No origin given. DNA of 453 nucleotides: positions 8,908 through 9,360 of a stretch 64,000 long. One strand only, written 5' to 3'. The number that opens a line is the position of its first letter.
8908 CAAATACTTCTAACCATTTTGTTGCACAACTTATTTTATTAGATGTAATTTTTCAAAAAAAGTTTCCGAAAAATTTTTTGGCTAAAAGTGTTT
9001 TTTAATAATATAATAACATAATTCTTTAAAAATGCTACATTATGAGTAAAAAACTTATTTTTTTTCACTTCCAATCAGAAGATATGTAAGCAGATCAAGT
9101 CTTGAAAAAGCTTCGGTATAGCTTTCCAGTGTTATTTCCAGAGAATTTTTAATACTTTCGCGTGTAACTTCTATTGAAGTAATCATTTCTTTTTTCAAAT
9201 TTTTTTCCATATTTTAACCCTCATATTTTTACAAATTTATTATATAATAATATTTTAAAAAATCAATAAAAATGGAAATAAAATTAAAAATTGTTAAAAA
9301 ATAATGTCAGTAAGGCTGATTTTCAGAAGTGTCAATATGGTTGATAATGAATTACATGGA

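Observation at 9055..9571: Unannotated 51-aa ORF plus divergent XRE gene: a two-gene module present twice in the window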

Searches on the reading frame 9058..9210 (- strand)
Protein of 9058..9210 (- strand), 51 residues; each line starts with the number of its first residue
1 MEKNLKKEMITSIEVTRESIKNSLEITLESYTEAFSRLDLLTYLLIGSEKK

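Call 6: search_protein_families(library=pfam, proteins=[window:9058-9210:-], max_evalue=10)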
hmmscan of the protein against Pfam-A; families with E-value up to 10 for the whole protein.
seq(51 aa): 0 families

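Call 7: search_protein_families(library=ncbifam, proteins=[window:9058-9210:-], max_evalue=10)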
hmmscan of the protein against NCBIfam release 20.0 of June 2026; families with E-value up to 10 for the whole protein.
seq(51 aa): 0 families

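Call 9: find_homologous_proteins(query=window:9058-9210:-, max_evalue=10)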
Query seq(51 aa) (51 aa): 11 proteins with E <= 10 among 11 candidates.
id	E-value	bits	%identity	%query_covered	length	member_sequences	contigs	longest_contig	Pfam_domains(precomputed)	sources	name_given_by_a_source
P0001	1.0e-21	91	94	100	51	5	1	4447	-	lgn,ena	-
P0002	1.3e-20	88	88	100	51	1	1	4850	-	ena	-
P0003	5.8e-20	86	86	100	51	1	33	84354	-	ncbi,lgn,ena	-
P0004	1.8e-19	84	88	100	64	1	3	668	-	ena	-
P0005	1.9e-19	84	86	100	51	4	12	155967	-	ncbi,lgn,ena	-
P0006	2.4e-19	84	84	100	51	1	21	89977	-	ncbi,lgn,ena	-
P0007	3.7e-19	83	88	100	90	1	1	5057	-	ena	-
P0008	1.2e-18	82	84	100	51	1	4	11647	-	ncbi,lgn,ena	-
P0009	8.1e-18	79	84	100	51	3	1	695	-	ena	-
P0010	1.1e-16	76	89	88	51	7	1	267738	-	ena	-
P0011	8.6e-16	73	80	100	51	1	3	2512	-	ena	-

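Call 11: find_encoding_contigs(protein=P0005, flank=4000, max_places=4)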
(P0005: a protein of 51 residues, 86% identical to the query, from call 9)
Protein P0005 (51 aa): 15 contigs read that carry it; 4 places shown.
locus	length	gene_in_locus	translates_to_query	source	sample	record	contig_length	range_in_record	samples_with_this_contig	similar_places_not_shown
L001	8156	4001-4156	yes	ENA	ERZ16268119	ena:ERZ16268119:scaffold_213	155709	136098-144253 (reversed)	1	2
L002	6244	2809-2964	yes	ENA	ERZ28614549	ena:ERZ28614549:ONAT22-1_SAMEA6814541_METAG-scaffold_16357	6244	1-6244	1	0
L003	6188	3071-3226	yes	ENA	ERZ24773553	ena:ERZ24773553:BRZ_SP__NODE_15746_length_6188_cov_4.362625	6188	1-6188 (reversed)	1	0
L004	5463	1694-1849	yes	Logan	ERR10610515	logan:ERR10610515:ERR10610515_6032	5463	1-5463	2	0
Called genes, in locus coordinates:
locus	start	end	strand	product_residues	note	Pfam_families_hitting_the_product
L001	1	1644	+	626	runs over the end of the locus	PF01807:Zn_ribbon_DnaG, PF08275:DNAG_N, PF01751:Toprim, PF13155:Toprim_2, PF13362:Toprim_3 (faint), PF13662:Toprim_4, PF10410:DnaB_bind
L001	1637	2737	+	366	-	PF00140:Sigma70_r1_2, PF04542:Sigma70_r2, PF04539:Sigma70_r3, PF04545:Sigma70_r4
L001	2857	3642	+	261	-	PF00149:Metallophos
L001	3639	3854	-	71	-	PF12844:HTH_19 (weak), PF13443:HTH_26, PF01381:HTH_3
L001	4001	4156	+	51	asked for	-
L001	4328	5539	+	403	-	PF00595:PDZ, PF13180:PDZ_2, PF17820:PDZ_6, PF03572:Peptidase_S41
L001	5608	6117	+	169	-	PF01712:dNK (faint), PF13238:AAA_18, PF13671:AAA_33, PF01202:SKI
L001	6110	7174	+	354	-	PF13685:Fe-ADH_2 (weak), PF01761:DHQ_synthase, PF24621:DHQS_C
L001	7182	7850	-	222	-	-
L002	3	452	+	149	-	?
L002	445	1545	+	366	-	PF00140:Sigma70_r1_2, PF04542:Sigma70_r2, PF04539:Sigma70_r3, PF04545:Sigma70_r4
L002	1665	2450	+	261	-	PF00149:Metallophos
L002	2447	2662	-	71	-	PF12844:HTH_19 (weak), PF13443:HTH_26, PF01381:HTH_3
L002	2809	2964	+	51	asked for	-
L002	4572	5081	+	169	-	PF01712:dNK (faint), PF13238:AAA_18, PF13671:AAA_33, PF01202:SKI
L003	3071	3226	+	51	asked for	-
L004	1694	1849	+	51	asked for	-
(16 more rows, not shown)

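Call 13: find_encoding_contigs(protein=window:9058-9210:-, flank=3000, max_places=4)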
Protein seq(51 aa) (51 aa): 9 contigs read that carry it; 4 places shown.
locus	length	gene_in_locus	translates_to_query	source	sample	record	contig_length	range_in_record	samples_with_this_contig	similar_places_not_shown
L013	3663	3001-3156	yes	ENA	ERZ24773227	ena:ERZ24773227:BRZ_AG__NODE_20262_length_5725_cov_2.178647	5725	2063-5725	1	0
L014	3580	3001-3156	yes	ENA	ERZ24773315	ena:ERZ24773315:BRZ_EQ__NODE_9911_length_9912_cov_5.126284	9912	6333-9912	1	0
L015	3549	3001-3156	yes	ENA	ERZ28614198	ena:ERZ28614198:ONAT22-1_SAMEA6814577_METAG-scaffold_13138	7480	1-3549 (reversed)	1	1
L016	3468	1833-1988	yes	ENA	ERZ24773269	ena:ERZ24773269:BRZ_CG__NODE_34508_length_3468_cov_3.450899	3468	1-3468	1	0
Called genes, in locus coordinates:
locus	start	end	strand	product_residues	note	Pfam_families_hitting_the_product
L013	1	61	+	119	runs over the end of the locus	-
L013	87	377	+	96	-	-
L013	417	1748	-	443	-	PF00009:GTP_EFTU (weak), PF01926:MMR_HSR1, PF02421:FeoB_N, PF00009:GTP_EFTU, PF01926:MMR_HSR1, PF02421:FeoB_N, PF04548:AIG1 (weak), PF14714:KH_dom-like, +5 more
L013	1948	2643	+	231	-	PF00149:Metallophos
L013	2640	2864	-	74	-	PF12844:HTH_19 (weak), PF01381:HTH_3, PF13443:HTH_26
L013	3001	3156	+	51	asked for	-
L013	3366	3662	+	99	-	?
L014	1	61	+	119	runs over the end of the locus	-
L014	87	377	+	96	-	-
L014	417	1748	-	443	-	PF00009:GTP_EFTU (weak), PF01926:MMR_HSR1, PF02421:FeoB_N, PF00009:GTP_EFTU, PF01926:MMR_HSR1, PF02421:FeoB_N, PF04548:AIG1 (weak), PF14714:KH_dom-like, +5 more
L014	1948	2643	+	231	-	PF00149:Metallophos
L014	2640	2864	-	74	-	PF12844:HTH_19 (weak), PF01381:HTH_3, PF13443:HTH_26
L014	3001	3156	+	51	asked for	-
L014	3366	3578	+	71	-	?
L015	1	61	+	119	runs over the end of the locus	-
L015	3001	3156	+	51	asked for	-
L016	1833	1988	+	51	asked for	-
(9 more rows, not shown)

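Call 19: find_homologous_proteins(query=A1, max_evalue=10)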
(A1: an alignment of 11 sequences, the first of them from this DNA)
Query A1 (11 sequences) (51 aa, profile of the alignment): 22 proteins with E <= 10 among 34 candidates.
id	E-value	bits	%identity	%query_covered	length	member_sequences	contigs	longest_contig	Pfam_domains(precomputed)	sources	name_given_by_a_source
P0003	2.1e-29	119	86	100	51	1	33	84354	-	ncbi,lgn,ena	-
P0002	2.2e-29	119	88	100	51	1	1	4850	-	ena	-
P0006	4.9e-29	118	84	100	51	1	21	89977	-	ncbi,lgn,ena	-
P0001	1.9e-28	116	94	100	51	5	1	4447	-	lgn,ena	-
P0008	1.2e-27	113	84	100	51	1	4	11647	-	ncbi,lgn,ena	-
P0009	1.6e-27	113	84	100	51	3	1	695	-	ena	-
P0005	2.3e-27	112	86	100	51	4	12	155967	-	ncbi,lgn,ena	-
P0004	2.9e-27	112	88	100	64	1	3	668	-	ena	-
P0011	3.3e-27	112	80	100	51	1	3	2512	-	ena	-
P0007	6.7e-27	111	88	100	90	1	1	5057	-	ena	-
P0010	1.9e-26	109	89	88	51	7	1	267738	-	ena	-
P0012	9.5e-24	101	76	100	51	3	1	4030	-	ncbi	-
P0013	1.1e-23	100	48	94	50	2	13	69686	-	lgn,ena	-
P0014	9.0e-20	88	65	100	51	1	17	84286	-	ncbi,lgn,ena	-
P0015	1.1e-16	78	55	100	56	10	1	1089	-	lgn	-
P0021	5.4e-13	66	45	78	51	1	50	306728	-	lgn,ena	-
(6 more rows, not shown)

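Call 21: find_encoding_contigs(protein=P0021, flank=4000, max_places=5)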
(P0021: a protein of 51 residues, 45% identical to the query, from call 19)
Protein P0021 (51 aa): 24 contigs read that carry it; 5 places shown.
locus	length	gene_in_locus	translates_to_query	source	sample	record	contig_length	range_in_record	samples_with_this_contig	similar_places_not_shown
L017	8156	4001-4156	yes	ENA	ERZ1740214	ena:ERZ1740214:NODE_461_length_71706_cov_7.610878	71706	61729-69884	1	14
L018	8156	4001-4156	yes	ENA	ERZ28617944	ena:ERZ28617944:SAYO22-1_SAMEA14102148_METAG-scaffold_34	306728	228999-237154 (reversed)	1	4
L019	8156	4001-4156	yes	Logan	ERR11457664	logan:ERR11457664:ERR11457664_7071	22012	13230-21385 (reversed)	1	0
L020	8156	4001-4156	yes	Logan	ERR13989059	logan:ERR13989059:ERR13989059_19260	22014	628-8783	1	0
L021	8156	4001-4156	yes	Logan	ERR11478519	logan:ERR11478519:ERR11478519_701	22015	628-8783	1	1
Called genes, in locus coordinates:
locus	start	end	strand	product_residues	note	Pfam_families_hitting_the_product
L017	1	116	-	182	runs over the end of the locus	PF00036:EF-hand_1 (faint), PF23564:EF-hand_FSTL1 (faint), PF13833:EF-hand_8 (faint), PF13405:EF-hand_6 (faint), PF13499:EF-hand_7 (faint), PF13202:EF-hand_5 (faint)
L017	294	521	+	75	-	-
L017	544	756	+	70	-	-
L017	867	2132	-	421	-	PF02321:OEP (weak)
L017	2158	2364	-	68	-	-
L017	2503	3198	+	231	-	-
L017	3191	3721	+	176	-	-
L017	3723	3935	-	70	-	PF13560:HTH_31 (weak), PF12844:HTH_19 (weak), PF01381:HTH_3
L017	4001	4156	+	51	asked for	-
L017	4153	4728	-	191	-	PF01926:MMR_HSR1, PF02421:FeoB_N, PF03193:RsgA_GTPase (faint)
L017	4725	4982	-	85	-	-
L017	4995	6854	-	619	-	PF13174:TPR_6 (faint), PF13431:TPR_17 (faint), PF12895:ANAPC3 (weak), PF14559:TPR_19 (weak), PF25062:ARM_TT21_N, PF23914:TPR_CcmH_CycH (weak), PF13414:TPR_11 (weak), PF13371:TPR_9 (weak), +12 more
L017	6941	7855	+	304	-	PF13495:Phage_int_SAM_4 (weak), PF02899:Phage_int_SAM_1, PF00589:Phage_integrase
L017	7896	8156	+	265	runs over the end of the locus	PF01978:TrmB, PF11495:TrmB_EBD_N (weak)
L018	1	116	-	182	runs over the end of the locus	PF00036:EF-hand_1 (faint), PF23564:EF-hand_FSTL1 (faint), PF13833:EF-hand_8 (faint), PF13405:EF-hand_6 (faint), PF13499:EF-hand_7 (faint), PF13202:EF-hand_5 (faint)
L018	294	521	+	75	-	-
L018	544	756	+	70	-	-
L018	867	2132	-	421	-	PF02321:OEP (weak)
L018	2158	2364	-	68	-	-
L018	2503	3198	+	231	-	-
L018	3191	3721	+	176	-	-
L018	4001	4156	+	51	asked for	-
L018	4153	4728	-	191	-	PF01926:MMR_HSR1, PF02421:FeoB_N, PF03193:RsgA_GTPase (faint)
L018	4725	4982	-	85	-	-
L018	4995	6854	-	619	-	PF13174:TPR_6 (faint), PF13431:TPR_17 (faint), PF12895:ANAPC3 (weak), PF14559:TPR_19 (weak), PF25062:ARM_TT21_N, PF23914:TPR_CcmH_CycH (weak), PF13414:TPR_11 (weak), PF13371:TPR_9 (weak), +12 more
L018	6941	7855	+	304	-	PF13495:Phage_int_SAM_4 (weak), PF02899:Phage_int_SAM_1, PF00589:Phage_integrase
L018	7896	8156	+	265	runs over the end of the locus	PF01978:TrmB, PF11495:TrmB_EBD_N (weak)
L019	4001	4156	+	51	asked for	-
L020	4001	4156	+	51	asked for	-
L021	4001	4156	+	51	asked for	-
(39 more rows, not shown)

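Call 22: find_encoding_contigs(protein=P0014, flank=4000, max_places=3)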
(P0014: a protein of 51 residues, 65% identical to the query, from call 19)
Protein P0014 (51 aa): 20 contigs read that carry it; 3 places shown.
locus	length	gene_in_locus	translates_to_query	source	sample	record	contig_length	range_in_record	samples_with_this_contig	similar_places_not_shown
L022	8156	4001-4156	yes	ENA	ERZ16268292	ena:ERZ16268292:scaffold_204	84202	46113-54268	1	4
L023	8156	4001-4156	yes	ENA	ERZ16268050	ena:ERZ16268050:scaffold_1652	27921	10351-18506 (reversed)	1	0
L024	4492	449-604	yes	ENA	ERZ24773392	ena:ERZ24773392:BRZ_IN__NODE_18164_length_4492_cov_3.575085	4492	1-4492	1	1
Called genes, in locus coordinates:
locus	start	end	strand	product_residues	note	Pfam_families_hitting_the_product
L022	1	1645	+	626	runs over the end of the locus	PF01807:Zn_ribbon_DnaG, PF08275:DNAG_N, PF01751:Toprim, PF13155:Toprim_2, PF13362:Toprim_3 (faint), PF13662:Toprim_4, PF10410:DnaB_bind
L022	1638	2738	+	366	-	PF00140:Sigma70_r1_2, PF04542:Sigma70_r2, PF04539:Sigma70_r3, PF04545:Sigma70_r4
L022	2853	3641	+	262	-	PF00149:Metallophos, PF12850:Metallophos_2 (weak)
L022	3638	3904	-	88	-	PF12844:HTH_19 (weak), PF01381:HTH_3, PF13443:HTH_26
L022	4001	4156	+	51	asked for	-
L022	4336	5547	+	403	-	PF00595:PDZ, PF13180:PDZ_2, PF17820:PDZ_6, PF03572:Peptidase_S41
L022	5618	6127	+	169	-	PF13238:AAA_18, PF13671:AAA_33 (weak), PF01202:SKI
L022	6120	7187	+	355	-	PF00465:Fe-ADH (weak), PF13685:Fe-ADH_2, PF01761:DHQ_synthase, PF24621:DHQS_C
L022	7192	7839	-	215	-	-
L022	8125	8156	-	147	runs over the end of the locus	-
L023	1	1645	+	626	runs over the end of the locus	PF01807:Zn_ribbon_DnaG, PF08275:DNAG_N, PF01751:Toprim, PF13155:Toprim_2, PF13362:Toprim_3 (faint), PF13662:Toprim_4, PF10410:DnaB_bind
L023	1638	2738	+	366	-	PF00140:Sigma70_r1_2, PF04542:Sigma70_r2, PF04539:Sigma70_r3, PF04545:Sigma70_r4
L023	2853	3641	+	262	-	PF00149:Metallophos, PF12850:Metallophos_2 (weak)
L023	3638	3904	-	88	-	PF12844:HTH_19 (weak), PF01381:HTH_3, PF13443:HTH_26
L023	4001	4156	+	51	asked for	-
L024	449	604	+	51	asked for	-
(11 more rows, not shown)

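Call 25: find_related_loci(query=A2, collection=genome_contigs, flank=3000)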
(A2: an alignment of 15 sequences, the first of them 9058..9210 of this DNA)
Query A2 (51 aa) in genome_contigs; peptide patterns used: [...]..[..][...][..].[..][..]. (x = any residue, [..] = any of these).
44 stretches matched a pattern; 18 encode a relative of the query (tblastn E <= 1e-3); 18 distinct loci.
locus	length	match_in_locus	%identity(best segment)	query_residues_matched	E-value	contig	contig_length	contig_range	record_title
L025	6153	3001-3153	86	1-51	4e-26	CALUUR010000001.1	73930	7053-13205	MAG: Candidatus Gastranaerophilales bacterium isolate BRZ_M__bin90 genome assembly, contig: BRZ_M__NODE_842_length_73930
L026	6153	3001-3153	84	1-51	2e-25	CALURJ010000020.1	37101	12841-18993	MAG: Candidatus Gastranaerophilales bacterium isolate BRZ_BB__bin33 genome assembly, contig: BRZ_BB__NODE_1199_length_37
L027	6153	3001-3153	84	1-51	4e-24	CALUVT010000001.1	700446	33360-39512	MAG: Candidatus Gastranaerophilales bacterium isolate BRZ_HG__bin43 genome assembly, contig: BRZ_HG__NODE_2_length_70044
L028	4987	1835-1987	84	1-51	4e-24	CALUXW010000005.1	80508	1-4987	MAG: Candidatus Gastranaerophilales bacterium isolate BRZ_DM__bin125 genome assembly, contig: BRZ_DM__NODE_496_length_80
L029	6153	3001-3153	84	1-51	2e-22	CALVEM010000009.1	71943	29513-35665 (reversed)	MAG: Candidatus Gastranaerophilales bacterium isolate BRZ_FE__bin32 genome assembly, contig: BRZ_FE__NODE_758_length_719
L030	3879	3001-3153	76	1-51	1e-21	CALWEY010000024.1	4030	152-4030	MAG: uncultured Clostridia bacterium isolate E02__bin162 genome assembly, contig: E02__k127_3478571, whole genome shotgu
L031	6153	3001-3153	76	1-51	1e-21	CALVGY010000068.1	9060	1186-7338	MAG: Candidatus Gastranaerophilales bacterium isolate BRZ_DF__bin100 genome assembly, contig: BRZ_DF__NODE_9364_length_9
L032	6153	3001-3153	65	1-51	3e-19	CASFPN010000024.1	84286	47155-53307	uncultured bacterium isolate SI.T13.metabat-bins.66 genome assembly, contig: SI.T13.metabat-bins.66.fa_k141_221555, whol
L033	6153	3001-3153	88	1-51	4e-19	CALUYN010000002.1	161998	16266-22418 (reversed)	MAG: Candidatus Gastranaerophilales bacterium isolate BRZ_FQ__bin50 genome assembly, contig: BRZ_FQ__NODE_84_length_1619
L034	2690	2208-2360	84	1-51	4e-18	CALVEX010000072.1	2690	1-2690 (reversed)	MAG: Candidatus Gastranaerophilales bacterium isolate E12__bin100 genome assembly, contig: E12__k127_742952, whole genom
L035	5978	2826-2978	82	1-51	1e-16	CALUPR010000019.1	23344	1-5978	MAG: Candidatus Gastranaerophilales bacterium isolate BRZ_BR__bin61 genome assembly, contig: BRZ_BR__NODE_4134_length_23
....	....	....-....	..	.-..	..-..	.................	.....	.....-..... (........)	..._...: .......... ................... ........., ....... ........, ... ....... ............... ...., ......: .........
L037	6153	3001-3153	55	1-51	1e-15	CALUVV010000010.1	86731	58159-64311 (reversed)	MAG: Candidatus Gastranaerophilales bacterium isolate BRZ_EH__bin71 genome assembly, contig: BRZ_EH__NODE_483_length_867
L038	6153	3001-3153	55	1-51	3e-15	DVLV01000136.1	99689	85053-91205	MAG TPA_asm: Candidatus Stercorousia faecigallinarum isolate CHK154-323 CHK154__C361203_L99689_ERR2241939, whole genome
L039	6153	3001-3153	47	1-51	1e-13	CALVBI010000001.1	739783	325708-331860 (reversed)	MAG: Candidatus Gastranaerophilales bacterium isolate BRZ_DM__bin106 genome assembly, contig: BRZ_DM__NODE_1_length_7397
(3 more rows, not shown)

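Call 28: search_solved_structures(query=A2, max_evalue=10, show_alignments=3)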
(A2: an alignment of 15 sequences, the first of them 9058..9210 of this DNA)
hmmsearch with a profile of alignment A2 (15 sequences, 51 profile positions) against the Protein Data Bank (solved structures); distinct sequences matched with E-value up to 10: 22.
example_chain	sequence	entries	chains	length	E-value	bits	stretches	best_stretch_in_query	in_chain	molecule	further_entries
6wvs_A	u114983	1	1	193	0.011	18.5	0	8-17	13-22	DeNovoTIM15 hyperstable de novo TIM barrel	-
7p12_A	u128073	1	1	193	0.02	17.7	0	8-17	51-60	DeNovoTIM13-SB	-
6yqx_A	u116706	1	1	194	0.021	17.7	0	8-17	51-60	de novo designed TIM barrel DeNovoTIM13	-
3ssz_A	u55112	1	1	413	0.15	15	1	8-32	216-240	Mandelate racemase/muconate lactonizing enzyme, N-terminal domain protein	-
4as5_A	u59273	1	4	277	0.23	14.4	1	14-30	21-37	INOSITOL MONOPHOSPHATASE 1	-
3wpw_A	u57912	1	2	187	0.31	14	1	1-29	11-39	PomB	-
3wpx_A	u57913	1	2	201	0.34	13.8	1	1-29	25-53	PomB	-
8v5e_A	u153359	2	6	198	0.41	13.6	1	18-45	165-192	Invasin IpaD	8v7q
2j0n_A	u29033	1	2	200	0.41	13.6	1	18-45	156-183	INVASIN IPAD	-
8v7s_A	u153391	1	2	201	0.42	13.5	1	18-45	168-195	Invasin IpaD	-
8v5c_A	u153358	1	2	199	0.42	13.5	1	18-45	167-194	Invasin IpaD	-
4d3e_D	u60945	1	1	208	0.44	13.5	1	18-45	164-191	INVASIN IPAD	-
2jaa_A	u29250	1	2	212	0.46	13.4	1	18-45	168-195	INVASIN IPAD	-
8bri_F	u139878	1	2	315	0.54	13.2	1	1-29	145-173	Flagellar motor protein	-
3r9v_A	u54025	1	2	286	0.54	13.2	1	18-45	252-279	Invasin ipaD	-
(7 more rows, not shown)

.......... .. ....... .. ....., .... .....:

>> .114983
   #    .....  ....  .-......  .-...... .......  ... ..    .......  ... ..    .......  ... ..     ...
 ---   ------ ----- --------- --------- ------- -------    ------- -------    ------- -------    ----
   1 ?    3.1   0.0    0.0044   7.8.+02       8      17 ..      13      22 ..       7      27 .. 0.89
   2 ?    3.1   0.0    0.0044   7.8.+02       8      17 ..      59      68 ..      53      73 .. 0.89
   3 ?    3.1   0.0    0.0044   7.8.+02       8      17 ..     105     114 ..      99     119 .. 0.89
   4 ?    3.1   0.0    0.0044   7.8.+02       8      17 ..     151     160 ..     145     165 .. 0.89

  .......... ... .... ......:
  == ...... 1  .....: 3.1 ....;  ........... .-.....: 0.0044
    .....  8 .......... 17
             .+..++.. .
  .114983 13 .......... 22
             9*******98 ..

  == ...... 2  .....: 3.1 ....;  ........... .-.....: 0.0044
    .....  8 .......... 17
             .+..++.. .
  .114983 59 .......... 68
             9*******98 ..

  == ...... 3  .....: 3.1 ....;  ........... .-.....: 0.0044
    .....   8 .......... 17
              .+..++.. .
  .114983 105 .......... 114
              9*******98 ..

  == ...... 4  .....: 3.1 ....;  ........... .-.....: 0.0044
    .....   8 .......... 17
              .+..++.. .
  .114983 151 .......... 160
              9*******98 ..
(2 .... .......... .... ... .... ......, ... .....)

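Call 33: search_protein_representatives(alignment_id=A2)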
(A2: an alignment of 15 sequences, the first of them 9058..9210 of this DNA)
Query: 15 sequences, 51 profile positions. Proteins with E-value up to 0.001 (for the whole library): 36; up to 1e-10: 26; up to 1e-30: 0. The best 36 are listed.
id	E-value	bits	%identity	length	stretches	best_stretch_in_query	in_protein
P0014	4.6e-23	96.7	-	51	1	1-51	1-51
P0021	7.8e-22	92.8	-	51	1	1-50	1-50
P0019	6.1e-21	89.9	-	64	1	1-49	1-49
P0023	9.9e-19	82.8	-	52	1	2-51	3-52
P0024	1.0e-18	82.8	-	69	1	2-51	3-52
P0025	1.9e-18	81.9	-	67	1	4-51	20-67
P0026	6.5e-17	77.0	-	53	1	1-49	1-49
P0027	8.0e-17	76.7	-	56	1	4-50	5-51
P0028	1.3e-16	76.1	-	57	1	2-50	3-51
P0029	1.3e-16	76.0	-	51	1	1-49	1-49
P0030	2.2e-16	75.3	-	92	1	1-51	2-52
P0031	2.9e-16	74.9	-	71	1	1-50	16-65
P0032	4.8e-16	74.2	-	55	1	1-50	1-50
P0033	1.9e-15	72.3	-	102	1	1-47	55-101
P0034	3.8e-15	71.3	-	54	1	2-51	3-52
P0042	2.5e-11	59.1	-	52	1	1-50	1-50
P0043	5.8e-11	58.0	-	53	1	1-50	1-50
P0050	2.7e-07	46.2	-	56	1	5-49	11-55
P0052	8.8e-07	44.6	-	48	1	1-48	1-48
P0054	1.4e-04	37.5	-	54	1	3-48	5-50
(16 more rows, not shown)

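Call 37: find_homologous_proteins(query=A3, max_evalue=1)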
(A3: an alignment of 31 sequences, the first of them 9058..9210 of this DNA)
Query A3 (31 sequences) (51 aa, profile of the alignment): 64 proteins with E <= 1 among 396 candidates.
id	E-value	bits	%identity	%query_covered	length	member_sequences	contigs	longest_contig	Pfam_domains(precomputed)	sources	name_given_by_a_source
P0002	3.4e-21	92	88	100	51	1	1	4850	-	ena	-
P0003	4.8e-21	92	86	100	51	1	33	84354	-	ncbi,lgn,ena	-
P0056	5.3e-21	92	55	100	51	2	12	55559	-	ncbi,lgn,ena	-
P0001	8.4e-21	91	94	100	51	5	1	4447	-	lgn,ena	-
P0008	9.8e-21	91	84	100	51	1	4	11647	-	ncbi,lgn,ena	-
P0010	9.9e-21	91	89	88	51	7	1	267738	-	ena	-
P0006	1.0e-20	91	84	100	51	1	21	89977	-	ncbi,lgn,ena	-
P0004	1.1e-20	91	88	100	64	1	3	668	-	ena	-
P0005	1.4e-20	90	86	100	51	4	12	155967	-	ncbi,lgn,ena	-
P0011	2.3e-20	90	80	100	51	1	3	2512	-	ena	-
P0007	2.3e-20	90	88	100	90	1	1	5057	-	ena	-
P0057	2.6e-20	90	61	100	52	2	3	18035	-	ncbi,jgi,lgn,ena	-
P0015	3.6e-20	89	55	100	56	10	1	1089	-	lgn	-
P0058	3.9e-20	89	55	100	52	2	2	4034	-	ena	-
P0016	4.0e-20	89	55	100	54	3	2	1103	-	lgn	-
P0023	4.4e-20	89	57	100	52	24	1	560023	-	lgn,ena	-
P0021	1.6e-17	81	45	78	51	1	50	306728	-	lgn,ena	-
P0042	4.1e-16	76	44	80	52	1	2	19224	-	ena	-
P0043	4.0e-15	73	44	98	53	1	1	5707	-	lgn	-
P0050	8.6e-13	66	44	88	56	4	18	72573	-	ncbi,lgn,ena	-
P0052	9.6e-13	65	37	84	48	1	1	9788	-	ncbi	ncbi:MAG: hypothetical protein ACLSWI_02565 [Candidatus Gastranaerophilaceae bacterium]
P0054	2.2e-12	64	42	84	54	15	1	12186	-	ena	-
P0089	1.2e-9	55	29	82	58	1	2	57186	-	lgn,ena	-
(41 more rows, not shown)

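Call 39: find_encoding_contigs(protein=P0050, flank=3000, max_places=2)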
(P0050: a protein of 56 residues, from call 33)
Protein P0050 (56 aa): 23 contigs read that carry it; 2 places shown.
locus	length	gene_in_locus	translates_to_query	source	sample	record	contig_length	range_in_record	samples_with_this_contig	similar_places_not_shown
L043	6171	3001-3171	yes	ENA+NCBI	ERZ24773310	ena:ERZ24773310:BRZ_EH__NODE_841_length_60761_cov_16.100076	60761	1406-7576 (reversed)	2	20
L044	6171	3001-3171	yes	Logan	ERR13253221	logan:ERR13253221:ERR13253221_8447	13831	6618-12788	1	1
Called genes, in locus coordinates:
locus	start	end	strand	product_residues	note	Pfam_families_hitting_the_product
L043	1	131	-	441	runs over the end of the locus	PF12796:Ank_2, PF13637:Ank_4 (weak), PF00023:Ank (weak), PF12796:Ank_2, PF13637:Ank_4, PF00023:Ank, PF13637:Ank_4, PF12796:Ank_2, +6 more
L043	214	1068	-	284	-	PF17284:Spermine_synt_N, PF01564:Spermine_synth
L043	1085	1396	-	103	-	PF11969:DcpS_C, PF01230:HIT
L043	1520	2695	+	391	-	PF00768:Peptidase_S11, PF13354:Beta-lactamase2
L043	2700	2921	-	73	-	PF12844:HTH_19 (weak), PF01381:HTH_3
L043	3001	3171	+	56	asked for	-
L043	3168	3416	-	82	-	PF00196:GerE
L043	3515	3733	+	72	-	PF12844:HTH_19 (weak), PF01381:HTH_3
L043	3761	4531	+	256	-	PF00682:HMGL-like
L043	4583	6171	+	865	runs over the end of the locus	PF02861:Clp_N, PF23569:NBD_SMAX1 (weak), PF00004:AAA, PF17871:AAA_lid_9, PF00004:AAA, PF07724:AAA_2, PF07728:AAA_5, PF10431:ClpB_D2-small, +6 more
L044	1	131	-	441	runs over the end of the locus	PF12796:Ank_2, PF13637:Ank_4 (weak), PF00023:Ank (weak), PF12796:Ank_2, PF13637:Ank_4, PF00023:Ank, PF13637:Ank_4, PF12796:Ank_2, +6 more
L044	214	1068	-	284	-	PF17284:Spermine_synt_N, PF01564:Spermine_synth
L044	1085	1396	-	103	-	PF11969:DcpS_C, PF01230:HIT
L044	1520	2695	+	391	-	PF00768:Peptidase_S11, PF13354:Beta-lactamase2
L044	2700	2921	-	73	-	PF12844:HTH_19 (weak), PF01381:HTH_3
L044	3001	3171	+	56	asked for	-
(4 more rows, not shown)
